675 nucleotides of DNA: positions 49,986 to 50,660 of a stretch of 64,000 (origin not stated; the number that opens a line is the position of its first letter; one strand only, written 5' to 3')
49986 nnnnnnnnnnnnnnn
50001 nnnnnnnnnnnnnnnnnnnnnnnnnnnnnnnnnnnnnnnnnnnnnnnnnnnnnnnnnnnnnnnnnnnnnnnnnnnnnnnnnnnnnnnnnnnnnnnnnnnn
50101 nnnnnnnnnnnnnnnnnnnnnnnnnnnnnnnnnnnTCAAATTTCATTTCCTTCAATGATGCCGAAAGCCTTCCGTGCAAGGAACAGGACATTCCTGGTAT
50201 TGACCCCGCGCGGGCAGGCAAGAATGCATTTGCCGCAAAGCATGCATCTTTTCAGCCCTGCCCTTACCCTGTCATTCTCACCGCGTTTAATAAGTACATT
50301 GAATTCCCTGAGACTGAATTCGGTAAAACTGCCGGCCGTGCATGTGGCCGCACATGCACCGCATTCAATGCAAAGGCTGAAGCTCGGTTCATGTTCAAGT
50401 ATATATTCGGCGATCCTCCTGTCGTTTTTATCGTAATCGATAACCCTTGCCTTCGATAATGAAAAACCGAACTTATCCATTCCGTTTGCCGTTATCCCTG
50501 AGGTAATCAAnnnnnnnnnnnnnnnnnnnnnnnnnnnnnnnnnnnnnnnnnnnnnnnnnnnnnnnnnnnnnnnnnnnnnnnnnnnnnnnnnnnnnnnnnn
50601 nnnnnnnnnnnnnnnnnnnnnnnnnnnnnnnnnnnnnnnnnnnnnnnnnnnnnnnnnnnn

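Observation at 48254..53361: Five-gene hybrid heterodisulfide-reductase-like operon: sHdr-style hdrC-hdrB-short hdrA plus a ferredoxin and a membrane HdrE/HdrD fusion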

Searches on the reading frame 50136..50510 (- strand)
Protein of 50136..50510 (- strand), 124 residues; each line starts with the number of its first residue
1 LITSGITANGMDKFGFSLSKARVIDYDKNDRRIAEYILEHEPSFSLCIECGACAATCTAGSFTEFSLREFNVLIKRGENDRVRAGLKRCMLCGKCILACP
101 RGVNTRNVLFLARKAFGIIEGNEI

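Call 3: search_protein_families(library=pfam, proteins=[window:50136-50510:-], max_evalue=0.01)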
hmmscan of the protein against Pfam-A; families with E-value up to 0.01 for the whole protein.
window:50136-50510:- (124 aa): 14 families
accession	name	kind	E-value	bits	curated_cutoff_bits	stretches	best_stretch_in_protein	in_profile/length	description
PF13187.11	Fer4_9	-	7.2e-10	39.2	27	2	47-102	2-50/52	4Fe-4S dicluster domain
PF12838.12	Fer4_7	-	3e-09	37.7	27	1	47-103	2-52/52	4Fe-4S dicluster domain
PF13183.11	Fer4_8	-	5.1e-08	33.8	27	1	45-103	3-68/68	4Fe-4S dicluster domain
PF13237.11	Fer4_10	-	1.1e-06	28.9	25.5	1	45-100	7-53/53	4Fe-4S dicluster domain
PF00037.32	Fer4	-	1.2e-06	28.5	21.1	2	88-102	7-21/24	4Fe-4S binding domain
PF13534.11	Fer4_17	-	1.5e-06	29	22.2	1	47-104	2-61/61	4Fe-4S dicluster domain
PF12800.12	Fer4_4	-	2.5e-06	27.8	24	1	87-102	2-17/17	4Fe-4S binding domain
PF14697.11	Fer4_21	-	3.5e-06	27.5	35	0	87-101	6-20/59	4Fe-4S dicluster domain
PF13484.11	Fer4_16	-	3.8e-06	28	30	0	88-104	1-17/66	4Fe-4S double cluster binding domain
PF12797.12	Fer4_2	-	2.4e-05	24.5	24.5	1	87-100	8-21/22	4Fe-4S binding domain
PF12837.12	Fer4_6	-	0.0001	22.5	25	0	46-60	8-22/24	4Fe-4S binding domain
PF25160.1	LdpA_Fe-S-bd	-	0.00036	20.7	27.6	0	87-102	26-41/49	LdpA Fe-S cluster-binding domain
PF13746.11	Fer4_18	-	0.00049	20.7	27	1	75-110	47-82/114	4Fe-4S dicluster domain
PF12798.12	Fer4_3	-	0.0021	19.2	27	0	89-102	1-14/15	4Fe-4S binding domain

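Call 4: search_protein_families(library=ncbifam, proteins=[window:50136-50510:-], max_evalue=0.01)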
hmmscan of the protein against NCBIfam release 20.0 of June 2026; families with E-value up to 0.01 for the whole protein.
window:50136-50510:- (124 aa): 44 families (the best 25 are shown)
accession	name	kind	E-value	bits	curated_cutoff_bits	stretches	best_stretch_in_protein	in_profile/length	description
NF041779.1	hetero_SS_HdrC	equivalog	2.6e-08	33.6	350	1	46-108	32-95/198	ferredoxin:CoB-CoM heterodisulfide reductase subunit HdrC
TIGR03290.1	CoB_CoM_SS_C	equivalog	1.2e-07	31.8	160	1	45-114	2-73/144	CoB--CoM heterodisulfide reductase subunit C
NF040864.1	HgcB_ferredoxin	equivalog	1.5e-06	28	99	0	45-61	44-60/93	mercury methylation ferredoxin HgcB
TIGR01971.1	NuoI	subfamily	1.7e-06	27.6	113.05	1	34-101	31-95/121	NADH-quinone oxidoreductase, chain I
NF040762.1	Hydr_FeFe_Clost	exception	2e-06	26.7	900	1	45-101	144-201/572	ferredoxin hydrogenase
NF058577.1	FdxA_fam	equivalog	3.2e-06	27.2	65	1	46-59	37-50/52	4Fe-4S ferredoxin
NF004898.0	PRK06259.1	equivalog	5.1e-06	25.4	385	1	42-105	131-204/488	fumarate reductase (CoM/CoB) subunit TfrB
NF006221.0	PRK08348.1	subfamily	6.4e-06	25.9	124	1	45-105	44-93/136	NADH-plastoquinone oxidoreductase subunit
NF045874.1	Vhu_polyferre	exception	8.2e-06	24.8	600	1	38-101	285-343/381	F420-non-reducing hydrogenase associated-polyferredoxin VhuB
TIGR00314.1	cdhA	equivalog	1.2e-05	23.3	781.3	1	44-110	398-460/784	CO dehydrogenase/acetyl-CoA synthase complex subunit alpha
TIGR02912.1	sulfite_red_C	equivalog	1.3e-05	24.4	324.1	1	45-107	169-221/314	sulfite reductase subunit C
NF005746.0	PRK07570.1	subfamily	1.6e-05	24.3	243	1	39-115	151-240/250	succinate dehydrogenase/fumarate reductase iron-sulfur subunit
NF040763.1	FeFe_hydrog_A6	exception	1.6e-05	23.5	765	1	45-103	145-204/571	NADH-dependent [FeFe] hydrogenase, group A6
TIGR02512.1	FeFe_hydrog_A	subfamily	1.9e-05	23.7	405.95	1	45-102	7-65/375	[FeFe] hydrogenase, group A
TIGR04041.1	activase_YjjW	hypoth_equivalog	3.5e-05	23.4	250.2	1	44-119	40-102/276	YjjW family glycine radical enzyme activase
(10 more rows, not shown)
